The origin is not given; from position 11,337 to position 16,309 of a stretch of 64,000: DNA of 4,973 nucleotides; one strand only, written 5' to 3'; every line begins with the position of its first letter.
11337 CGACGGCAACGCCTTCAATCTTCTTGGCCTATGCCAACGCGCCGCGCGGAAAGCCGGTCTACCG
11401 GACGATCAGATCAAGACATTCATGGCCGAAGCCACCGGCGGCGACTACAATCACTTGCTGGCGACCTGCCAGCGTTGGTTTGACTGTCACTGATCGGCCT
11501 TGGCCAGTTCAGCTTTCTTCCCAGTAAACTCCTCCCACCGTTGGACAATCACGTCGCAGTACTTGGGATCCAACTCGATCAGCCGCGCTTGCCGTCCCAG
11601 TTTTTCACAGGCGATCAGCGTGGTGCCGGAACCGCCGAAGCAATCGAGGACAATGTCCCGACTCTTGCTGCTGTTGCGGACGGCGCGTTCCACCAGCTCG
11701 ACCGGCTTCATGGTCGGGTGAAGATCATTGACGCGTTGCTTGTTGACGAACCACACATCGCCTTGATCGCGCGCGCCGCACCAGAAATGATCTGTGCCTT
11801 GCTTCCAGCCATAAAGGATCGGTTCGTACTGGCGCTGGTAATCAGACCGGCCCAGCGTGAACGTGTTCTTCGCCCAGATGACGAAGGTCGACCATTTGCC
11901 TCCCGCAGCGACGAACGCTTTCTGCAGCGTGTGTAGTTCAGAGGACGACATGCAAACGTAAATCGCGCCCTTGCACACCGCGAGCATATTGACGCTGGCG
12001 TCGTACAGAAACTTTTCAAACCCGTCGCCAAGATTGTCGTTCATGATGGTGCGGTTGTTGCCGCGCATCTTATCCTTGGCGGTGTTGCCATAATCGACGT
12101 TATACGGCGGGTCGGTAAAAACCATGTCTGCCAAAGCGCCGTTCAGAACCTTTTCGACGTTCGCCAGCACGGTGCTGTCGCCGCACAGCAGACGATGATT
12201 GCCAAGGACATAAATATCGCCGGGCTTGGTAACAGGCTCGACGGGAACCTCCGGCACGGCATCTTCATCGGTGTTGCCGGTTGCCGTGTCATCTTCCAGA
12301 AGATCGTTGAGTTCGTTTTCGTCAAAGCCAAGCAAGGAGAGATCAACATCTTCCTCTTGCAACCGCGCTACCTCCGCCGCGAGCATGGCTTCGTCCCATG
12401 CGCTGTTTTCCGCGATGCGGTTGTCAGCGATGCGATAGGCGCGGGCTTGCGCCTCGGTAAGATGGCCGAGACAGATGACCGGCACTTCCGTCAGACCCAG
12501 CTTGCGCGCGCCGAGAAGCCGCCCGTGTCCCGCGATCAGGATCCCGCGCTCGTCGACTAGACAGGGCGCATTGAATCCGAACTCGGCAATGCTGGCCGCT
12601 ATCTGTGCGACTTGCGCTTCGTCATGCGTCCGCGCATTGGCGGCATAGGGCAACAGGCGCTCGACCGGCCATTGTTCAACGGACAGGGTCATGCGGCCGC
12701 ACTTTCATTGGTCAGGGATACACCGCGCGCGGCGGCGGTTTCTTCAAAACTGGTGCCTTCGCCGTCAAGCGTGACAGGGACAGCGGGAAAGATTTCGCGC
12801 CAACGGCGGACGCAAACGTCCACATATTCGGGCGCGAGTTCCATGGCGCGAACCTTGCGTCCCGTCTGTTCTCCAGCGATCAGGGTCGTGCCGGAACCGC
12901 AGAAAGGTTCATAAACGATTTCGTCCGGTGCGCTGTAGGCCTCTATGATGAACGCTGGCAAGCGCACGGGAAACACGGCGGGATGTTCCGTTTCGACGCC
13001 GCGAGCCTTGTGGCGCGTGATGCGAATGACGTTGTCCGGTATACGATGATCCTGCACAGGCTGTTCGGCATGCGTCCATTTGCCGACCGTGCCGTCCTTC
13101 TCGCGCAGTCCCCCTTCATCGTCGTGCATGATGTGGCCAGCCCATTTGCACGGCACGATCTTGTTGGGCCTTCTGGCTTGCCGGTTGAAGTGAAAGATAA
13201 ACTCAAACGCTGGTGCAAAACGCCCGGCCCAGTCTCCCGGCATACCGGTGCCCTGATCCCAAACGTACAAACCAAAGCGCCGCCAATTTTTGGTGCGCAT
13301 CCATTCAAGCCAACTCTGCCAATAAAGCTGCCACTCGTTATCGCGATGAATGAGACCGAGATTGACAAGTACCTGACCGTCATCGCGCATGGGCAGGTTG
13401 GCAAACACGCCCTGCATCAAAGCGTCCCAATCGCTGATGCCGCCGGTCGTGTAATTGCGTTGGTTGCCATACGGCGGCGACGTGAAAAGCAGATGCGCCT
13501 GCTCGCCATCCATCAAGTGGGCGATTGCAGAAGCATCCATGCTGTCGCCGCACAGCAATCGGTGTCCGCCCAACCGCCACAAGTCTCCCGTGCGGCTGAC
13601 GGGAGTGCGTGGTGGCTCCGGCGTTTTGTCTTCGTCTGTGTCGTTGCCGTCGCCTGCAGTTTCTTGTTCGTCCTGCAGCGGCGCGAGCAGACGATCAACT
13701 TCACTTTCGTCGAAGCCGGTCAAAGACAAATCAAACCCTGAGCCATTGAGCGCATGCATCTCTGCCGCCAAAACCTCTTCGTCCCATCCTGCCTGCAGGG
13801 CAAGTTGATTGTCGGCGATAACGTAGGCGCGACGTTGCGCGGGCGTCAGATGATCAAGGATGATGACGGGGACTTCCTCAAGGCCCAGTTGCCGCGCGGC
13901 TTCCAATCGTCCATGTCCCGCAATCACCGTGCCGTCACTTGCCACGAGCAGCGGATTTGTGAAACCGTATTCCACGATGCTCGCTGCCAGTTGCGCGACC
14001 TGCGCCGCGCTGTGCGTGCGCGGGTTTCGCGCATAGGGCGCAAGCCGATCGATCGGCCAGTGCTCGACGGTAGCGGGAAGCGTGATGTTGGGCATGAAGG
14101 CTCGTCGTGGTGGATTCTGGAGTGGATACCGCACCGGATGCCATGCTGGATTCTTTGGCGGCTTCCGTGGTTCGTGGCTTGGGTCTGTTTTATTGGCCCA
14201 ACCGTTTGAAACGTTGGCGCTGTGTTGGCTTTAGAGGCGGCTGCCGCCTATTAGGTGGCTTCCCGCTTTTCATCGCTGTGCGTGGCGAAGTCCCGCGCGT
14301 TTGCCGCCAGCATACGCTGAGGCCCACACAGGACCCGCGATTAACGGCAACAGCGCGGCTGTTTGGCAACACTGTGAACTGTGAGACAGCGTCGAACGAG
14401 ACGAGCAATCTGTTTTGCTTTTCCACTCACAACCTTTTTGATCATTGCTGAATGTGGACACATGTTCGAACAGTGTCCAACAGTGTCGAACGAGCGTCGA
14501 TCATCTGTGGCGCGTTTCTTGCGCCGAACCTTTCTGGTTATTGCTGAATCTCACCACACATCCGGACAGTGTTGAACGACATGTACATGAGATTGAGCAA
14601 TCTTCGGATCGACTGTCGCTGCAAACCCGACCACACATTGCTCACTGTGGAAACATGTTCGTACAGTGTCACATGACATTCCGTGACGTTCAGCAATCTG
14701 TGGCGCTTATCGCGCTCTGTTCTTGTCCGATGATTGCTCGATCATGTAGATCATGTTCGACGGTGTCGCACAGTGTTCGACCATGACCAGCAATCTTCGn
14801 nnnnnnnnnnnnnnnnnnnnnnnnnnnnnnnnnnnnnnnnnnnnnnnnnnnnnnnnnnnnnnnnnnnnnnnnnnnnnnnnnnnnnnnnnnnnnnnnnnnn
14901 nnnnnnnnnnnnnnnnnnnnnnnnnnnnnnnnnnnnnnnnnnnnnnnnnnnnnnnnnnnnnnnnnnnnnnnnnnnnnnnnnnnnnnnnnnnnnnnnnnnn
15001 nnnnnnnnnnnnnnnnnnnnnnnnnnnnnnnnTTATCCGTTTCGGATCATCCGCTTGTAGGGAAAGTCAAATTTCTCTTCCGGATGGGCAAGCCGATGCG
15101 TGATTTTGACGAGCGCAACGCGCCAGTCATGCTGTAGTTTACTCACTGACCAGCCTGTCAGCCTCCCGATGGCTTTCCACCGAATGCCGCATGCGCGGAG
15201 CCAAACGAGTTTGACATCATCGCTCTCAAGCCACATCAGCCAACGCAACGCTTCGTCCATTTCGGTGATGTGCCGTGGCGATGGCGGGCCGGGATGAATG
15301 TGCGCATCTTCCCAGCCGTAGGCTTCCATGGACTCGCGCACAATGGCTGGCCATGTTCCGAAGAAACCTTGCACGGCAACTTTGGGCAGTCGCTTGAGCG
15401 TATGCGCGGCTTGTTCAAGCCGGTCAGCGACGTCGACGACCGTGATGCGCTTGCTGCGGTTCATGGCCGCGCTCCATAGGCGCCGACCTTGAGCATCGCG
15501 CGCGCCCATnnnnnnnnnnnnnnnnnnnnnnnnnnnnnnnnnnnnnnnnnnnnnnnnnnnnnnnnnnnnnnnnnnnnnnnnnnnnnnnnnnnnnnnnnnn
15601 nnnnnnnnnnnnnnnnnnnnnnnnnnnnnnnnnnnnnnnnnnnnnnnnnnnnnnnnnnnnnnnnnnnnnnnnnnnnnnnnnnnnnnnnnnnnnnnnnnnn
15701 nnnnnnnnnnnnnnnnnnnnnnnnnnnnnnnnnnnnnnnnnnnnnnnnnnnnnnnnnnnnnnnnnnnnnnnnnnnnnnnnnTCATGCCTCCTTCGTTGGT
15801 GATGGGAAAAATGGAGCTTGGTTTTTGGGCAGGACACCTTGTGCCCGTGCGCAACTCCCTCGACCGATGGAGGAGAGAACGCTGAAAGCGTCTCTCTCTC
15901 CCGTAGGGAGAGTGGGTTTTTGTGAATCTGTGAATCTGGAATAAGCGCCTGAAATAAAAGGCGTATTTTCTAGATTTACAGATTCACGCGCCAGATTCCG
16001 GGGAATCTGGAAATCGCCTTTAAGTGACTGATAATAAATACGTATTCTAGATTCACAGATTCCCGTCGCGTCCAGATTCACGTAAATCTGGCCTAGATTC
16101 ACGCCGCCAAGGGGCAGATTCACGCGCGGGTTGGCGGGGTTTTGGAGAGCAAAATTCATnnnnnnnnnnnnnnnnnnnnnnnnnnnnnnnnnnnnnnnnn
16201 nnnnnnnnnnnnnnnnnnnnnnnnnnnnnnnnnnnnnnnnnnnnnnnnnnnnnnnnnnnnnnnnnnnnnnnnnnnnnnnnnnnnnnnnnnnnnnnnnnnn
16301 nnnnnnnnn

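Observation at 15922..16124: Dense iteron array (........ x ~12) carrying GANTC methylation sites, downstream of the primase-helicase gene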

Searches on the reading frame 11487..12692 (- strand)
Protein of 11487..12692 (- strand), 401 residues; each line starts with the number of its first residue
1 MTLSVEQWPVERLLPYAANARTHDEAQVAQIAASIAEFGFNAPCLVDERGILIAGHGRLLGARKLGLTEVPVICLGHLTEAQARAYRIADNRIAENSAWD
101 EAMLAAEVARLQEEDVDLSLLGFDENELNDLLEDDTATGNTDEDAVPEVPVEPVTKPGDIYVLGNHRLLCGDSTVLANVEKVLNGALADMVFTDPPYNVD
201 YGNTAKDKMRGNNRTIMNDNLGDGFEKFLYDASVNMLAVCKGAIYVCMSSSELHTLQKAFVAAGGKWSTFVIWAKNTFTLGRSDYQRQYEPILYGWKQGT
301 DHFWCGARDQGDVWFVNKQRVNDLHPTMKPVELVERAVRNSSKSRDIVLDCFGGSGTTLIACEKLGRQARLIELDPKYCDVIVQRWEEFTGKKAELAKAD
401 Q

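Call 7: search_protein_families(library=pfam, proteins=[window:11487-12692:-], max_evalue=0.01)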
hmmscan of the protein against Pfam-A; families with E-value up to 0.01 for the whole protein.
window:11487-12692:- (401 aa): 2 families
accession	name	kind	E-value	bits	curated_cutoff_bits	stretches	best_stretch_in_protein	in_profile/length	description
PF01555.25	N6_N4_Mtase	-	2e-26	93.8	26.7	1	189-383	2-220/221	DNA methylase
PF03602.21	Cons_hypoth95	-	1.2e-05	25.5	24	0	344-392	41-90/182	Conserved hypothetical protein 95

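Call 8: search_protein_families(library=phrogs, proteins=[window:11487-12692:-], max_evalue=0.001)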
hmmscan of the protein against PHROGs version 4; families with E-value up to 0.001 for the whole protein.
window:11487-12692:- (401 aa): 22 families
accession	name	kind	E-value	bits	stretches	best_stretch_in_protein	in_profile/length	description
phrog_498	-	other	8.4e-163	544.2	1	4-397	34-430/633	DNA methyltransferase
phrog_15396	-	DNA, RNA and nucleotide metabolism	4.3e-55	188.3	1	3-144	2-143/258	ParB-like partition nuclease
phrog_620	-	DNA, RNA and nucleotide metabolism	9.3e-53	180.5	1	2-153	6-160/217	ParB-like partition protein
phrog_67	-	other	1.5e-44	154.2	1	113-398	79-355/743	DNA methyltransferase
phrog_8071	-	DNA, RNA and nucleotide metabolism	3.1e-39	136.3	1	3-208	5-214/389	ParB-like partition protein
phrog_930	-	DNA, RNA and nucleotide metabolism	2.5e-37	129.9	1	3-134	5-135/223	ParB-like partition protein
phrog_3008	-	other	1e-28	101.2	1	312-394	133-219/244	DNA methyltransferase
phrog_940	-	DNA, RNA and nucleotide metabolism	3.6e-26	93.3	1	4-138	5-137/388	nuclease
phrog_23085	-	unknown function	4.9e-26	92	1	289-394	4-113/138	-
phrog_723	-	DNA, RNA and nucleotide metabolism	3.1e-22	80.5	1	2-139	10-148/223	ParB-like partition protein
phrog_9353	-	unknown function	9.8e-19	69.2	1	15-144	21-150/245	-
phrog_18056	-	DNA, RNA and nucleotide metabolism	6.1e-13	49.4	1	5-100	3-88/387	ParB-like partition nuclease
phrog_18293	-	other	9.3e-13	49.2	1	316-390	37-111/119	methyltransferase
phrog_5475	-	unknown function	1.2e-12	48.4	1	7-112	5-106/458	-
phrog_3264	-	DNA, RNA and nucleotide metabolism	3.2e-12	47.7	1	20-114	64-162/337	ParB-like partition protein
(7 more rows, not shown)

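Call 22: search_solved_structures(query=window:11487-12692:-, max_evalue=0.001, show_alignments=1)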
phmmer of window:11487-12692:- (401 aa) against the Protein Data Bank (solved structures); distinct sequences matched with E-value up to 0.001: 14.
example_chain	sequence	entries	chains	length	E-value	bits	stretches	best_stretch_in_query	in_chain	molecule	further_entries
8urk_A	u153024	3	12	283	2.9e-11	46.4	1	311-385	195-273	Methyltransferase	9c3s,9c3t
9c3u_A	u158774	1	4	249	3.1e-11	46.3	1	311-385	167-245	Methyltransferase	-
1g60_A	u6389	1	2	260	1.8e-10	43.8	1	316-378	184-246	Adenine-specific Methyltransferase MboIIA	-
2zie_A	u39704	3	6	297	2.3e-10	43.4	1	324-387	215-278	Putative modification methylase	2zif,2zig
6pbd_A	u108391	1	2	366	1e-09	41.3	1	324-380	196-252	Modification methylase CcrMI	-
5hek_A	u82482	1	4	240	1.3e-08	37.7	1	188-385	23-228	Adenine specific DNA methyltransferase (DpnA)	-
5hfj_A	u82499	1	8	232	1.6e-08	37.4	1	188-384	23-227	Adenine specific DNA methyltransferase (DpnA)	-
8s9m_A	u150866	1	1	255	9.8e-06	28.2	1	310-386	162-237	DNA cytosine-N4 methyltransferase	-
8s9n_A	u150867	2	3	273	1.1e-05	28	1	310-386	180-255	DNA cytosine-N4 methyltransferase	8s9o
7ng0_A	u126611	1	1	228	0.00016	24.2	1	5-113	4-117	Nucleoid occlusion protein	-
7nfu_A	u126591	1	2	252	0.0002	23.9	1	5-113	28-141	Nucleoid occlusion protein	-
1eg2_A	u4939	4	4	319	0.00021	23.8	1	308-377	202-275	MODIFICATION METHYLASE RSRI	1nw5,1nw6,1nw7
1nw8_A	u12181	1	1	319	0.00023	23.7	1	308-377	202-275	MODIFICATION METHYLASE RSRI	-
1boo_A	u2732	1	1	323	0.00097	21.6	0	324-381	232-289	PROTEIN (N-4 CYTOSINE-SPECIFIC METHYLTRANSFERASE PVU II)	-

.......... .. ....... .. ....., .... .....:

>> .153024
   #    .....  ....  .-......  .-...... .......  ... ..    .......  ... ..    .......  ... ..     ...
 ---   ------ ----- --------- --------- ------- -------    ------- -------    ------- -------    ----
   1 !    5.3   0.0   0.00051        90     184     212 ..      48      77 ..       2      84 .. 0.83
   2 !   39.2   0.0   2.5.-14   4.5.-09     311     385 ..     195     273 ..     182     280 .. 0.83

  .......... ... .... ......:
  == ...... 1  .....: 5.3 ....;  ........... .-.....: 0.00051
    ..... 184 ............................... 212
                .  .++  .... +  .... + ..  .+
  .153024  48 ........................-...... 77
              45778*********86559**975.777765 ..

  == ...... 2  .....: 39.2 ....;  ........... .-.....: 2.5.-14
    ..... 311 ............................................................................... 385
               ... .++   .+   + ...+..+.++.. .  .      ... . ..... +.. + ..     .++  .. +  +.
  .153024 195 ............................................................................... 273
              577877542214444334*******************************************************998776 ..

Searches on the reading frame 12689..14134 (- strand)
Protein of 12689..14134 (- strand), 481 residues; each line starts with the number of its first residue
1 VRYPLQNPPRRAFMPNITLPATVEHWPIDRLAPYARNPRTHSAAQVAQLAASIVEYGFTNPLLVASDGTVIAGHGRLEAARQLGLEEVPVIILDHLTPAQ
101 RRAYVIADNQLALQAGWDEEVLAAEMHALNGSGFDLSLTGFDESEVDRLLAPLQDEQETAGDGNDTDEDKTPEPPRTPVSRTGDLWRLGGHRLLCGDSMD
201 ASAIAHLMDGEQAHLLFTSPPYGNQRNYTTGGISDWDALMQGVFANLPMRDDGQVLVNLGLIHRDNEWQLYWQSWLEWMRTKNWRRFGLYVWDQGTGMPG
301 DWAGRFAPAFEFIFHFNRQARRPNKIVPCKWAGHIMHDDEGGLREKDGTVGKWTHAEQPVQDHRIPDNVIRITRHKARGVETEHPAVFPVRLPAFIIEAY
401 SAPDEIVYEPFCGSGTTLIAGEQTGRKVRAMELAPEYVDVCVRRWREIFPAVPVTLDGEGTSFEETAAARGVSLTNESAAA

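Call 7: search_protein_families(library=pfam, proteins=[window:12689-14134:-], max_evalue=0.01)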
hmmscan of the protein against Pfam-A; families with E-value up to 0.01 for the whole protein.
window:12689-14134:- (481 aa): 2 families
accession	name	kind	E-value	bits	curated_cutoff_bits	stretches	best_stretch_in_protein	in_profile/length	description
PF01555.25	N6_N4_Mtase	-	1.4e-21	77.9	26.7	1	214-440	2-218/221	DNA methylase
PF02195.25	ParB_N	-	3e-07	30.8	26.3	1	23-94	3-79/95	ParB N-terminal domain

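Call 8: search_protein_families(library=phrogs, proteins=[window:12689-14134:-], max_evalue=0.001)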
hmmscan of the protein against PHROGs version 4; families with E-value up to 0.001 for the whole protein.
window:12689-14134:- (481 aa): 31 families (the best 25 are shown)
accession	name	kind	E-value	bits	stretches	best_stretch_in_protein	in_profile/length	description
phrog_498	-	other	2e-118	397.6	1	9-471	21-445/633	DNA methyltransferase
phrog_15396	-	DNA, RNA and nucleotide metabolism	5.5e-55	187.9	1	23-167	4-145/258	ParB-like partition nuclease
phrog_620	-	DNA, RNA and nucleotide metabolism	1.2e-54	186.6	1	22-170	8-155/217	ParB-like partition protein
phrog_8071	-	DNA, RNA and nucleotide metabolism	1.6e-38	134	1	22-226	6-207/389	ParB-like partition protein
phrog_67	-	other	3.1e-37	130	1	110-448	79-346/743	DNA methyltransferase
phrog_930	-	DNA, RNA and nucleotide metabolism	5.2e-33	115.8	1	22-159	6-141/223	ParB-like partition protein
phrog_940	-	DNA, RNA and nucleotide metabolism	9e-25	88.7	1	25-156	8-137/388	nuclease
phrog_9353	-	unknown function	4.1e-24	86.8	1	31-169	19-157/245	-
phrog_723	-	DNA, RNA and nucleotide metabolism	2.4e-22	80.8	1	17-171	7-161/223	ParB-like partition protein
phrog_3008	-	other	6.6e-19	69.1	1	375-447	141-213/244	DNA methyltransferase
phrog_23085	-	unknown function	3.8e-15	56.8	1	380-470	40-134/138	-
phrog_6218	-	DNA, RNA and nucleotide metabolism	7.5e-15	56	1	24-110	6-97/506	ParB-like partition protein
phrog_4715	-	DNA, RNA and nucleotide metabolism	2.5e-14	53.6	1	23-112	147-240/630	ParB-like partition protein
phrog_18056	-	DNA, RNA and nucleotide metabolism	4.9e-14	53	1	23-118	3-96/387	ParB-like partition nuclease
phrog_5475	-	unknown function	1.4e-12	48.2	1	24-110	4-86/458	-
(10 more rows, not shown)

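Call 21: search_solved_structures(query=window:12689-14134:-, max_evalue=0.001, show_alignments=1)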
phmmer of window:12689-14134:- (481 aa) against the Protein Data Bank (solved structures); distinct sequences matched with E-value up to 0.001: 15.
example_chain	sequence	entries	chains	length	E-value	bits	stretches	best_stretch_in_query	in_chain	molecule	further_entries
2zie_A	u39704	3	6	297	1.2e-13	54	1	382-454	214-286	Putative modification methylase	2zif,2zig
1boo_A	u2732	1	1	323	1.1e-10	44.2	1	375-444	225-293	PROTEIN (N-4 CYTOSINE-SPECIFIC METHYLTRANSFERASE PVU II)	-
1vz0_A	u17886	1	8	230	2.8e-06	29.6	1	21-103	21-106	Chromosome-partitioning protein Spo0J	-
6pbd_A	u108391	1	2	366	3e-06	29.5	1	376-465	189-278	Modification methylase CcrMI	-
6sdk_A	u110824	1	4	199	2.3e-05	26.7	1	22-109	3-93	Stage 0 sporulation protein J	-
8s9m_A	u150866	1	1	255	0.00014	24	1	381-440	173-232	DNA cytosine-N4 methyltransferase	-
8s9n_A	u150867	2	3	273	0.00017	23.8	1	381-439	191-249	DNA cytosine-N4 methyltransferase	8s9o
1g60_A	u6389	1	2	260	0.00019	23.6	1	290-439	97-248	Adenine-specific Methyltransferase MboIIA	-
7bnk_A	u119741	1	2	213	0.00019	23.6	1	26-108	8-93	ParB family protein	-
7bnr_A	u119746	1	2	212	0.00033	22.8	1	27-108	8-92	ParB family protein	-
7o0n_A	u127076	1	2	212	0.00037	22.6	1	26-108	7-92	ParB family protein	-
5hek_A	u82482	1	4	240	0.00053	22.1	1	379-444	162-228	Adenine specific DNA methyltransferase (DpnA)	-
5hfj_A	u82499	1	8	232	0.0006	22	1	379-444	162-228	Adenine specific DNA methyltransferase (DpnA)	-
7ng0_A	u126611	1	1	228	0.0009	21.4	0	23-110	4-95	Nucleoid occlusion protein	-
7nfu_A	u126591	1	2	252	0.00093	21.3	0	22-110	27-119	Nucleoid occlusion protein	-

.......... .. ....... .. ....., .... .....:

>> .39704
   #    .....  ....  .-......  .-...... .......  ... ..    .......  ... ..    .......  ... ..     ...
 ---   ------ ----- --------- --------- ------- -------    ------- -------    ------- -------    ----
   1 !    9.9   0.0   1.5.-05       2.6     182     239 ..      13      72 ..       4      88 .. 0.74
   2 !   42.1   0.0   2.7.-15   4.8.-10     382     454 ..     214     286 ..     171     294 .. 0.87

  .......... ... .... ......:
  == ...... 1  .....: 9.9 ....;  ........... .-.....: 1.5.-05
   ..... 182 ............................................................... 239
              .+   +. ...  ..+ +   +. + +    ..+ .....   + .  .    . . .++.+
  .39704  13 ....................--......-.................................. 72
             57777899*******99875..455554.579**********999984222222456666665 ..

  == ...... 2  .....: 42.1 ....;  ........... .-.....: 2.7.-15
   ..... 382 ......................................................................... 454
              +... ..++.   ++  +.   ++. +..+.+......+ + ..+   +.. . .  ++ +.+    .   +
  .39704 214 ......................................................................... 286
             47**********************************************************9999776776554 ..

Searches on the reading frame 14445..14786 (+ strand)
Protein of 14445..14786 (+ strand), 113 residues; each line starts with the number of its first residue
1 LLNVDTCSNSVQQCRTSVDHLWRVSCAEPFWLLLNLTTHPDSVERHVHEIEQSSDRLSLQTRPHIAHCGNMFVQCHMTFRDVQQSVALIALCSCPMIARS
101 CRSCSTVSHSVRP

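Call 70: search_protein_families(library=phrogs, proteins=[window:14445-14786:+], max_evalue=0.01)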
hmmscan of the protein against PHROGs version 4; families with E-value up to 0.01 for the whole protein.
window:14445-14786:+ (113 aa): 1 family
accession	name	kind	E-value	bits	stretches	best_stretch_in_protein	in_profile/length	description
phrog_4865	-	unknown function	0.0046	18.2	1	25-71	54-103/109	-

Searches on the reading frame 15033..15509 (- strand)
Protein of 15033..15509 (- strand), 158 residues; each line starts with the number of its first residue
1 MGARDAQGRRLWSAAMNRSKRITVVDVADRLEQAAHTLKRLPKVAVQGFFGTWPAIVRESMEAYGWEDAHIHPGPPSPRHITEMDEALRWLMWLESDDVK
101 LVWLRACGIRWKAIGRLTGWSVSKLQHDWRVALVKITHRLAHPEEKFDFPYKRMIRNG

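Call 7: search_protein_families(library=pfam, proteins=[window:15033-15509:-], max_evalue=0.01)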
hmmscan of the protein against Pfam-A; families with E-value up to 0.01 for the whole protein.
window:15033-15509:- (158 aa): 1 family
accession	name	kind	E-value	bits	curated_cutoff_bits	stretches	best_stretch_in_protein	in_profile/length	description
PF19889.5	DUF6362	-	4.2e-31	107.6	31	1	39-136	1-98/98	Domain of unknown function (DUF6362)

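Call 8: search_protein_families(library=phrogs, proteins=[window:15033-15509:-], max_evalue=0.001)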
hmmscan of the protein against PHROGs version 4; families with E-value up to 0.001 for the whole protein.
window:15033-15509:- (158 aa): 1 family
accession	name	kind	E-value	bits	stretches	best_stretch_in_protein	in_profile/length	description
phrog_6836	-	unknown function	1.3e-35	123.3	1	17-142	7-134/144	-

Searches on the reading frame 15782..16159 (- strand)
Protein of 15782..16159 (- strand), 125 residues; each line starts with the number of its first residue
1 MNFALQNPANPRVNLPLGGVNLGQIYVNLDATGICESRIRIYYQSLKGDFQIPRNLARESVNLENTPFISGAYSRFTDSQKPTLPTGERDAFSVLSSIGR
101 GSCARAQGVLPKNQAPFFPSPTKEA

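Call 7: search_protein_families(library=pfam, proteins=[window:15782-16159:-], max_evalue=0.01)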
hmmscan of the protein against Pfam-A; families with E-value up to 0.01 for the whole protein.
window:15782-16159:- (125 aa): 0 families

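Call 8: search_protein_families(library=phrogs, proteins=[window:15782-16159:-], max_evalue=0.001)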
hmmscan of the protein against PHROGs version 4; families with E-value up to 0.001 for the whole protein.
window:15782-16159:- (125 aa): 0 families
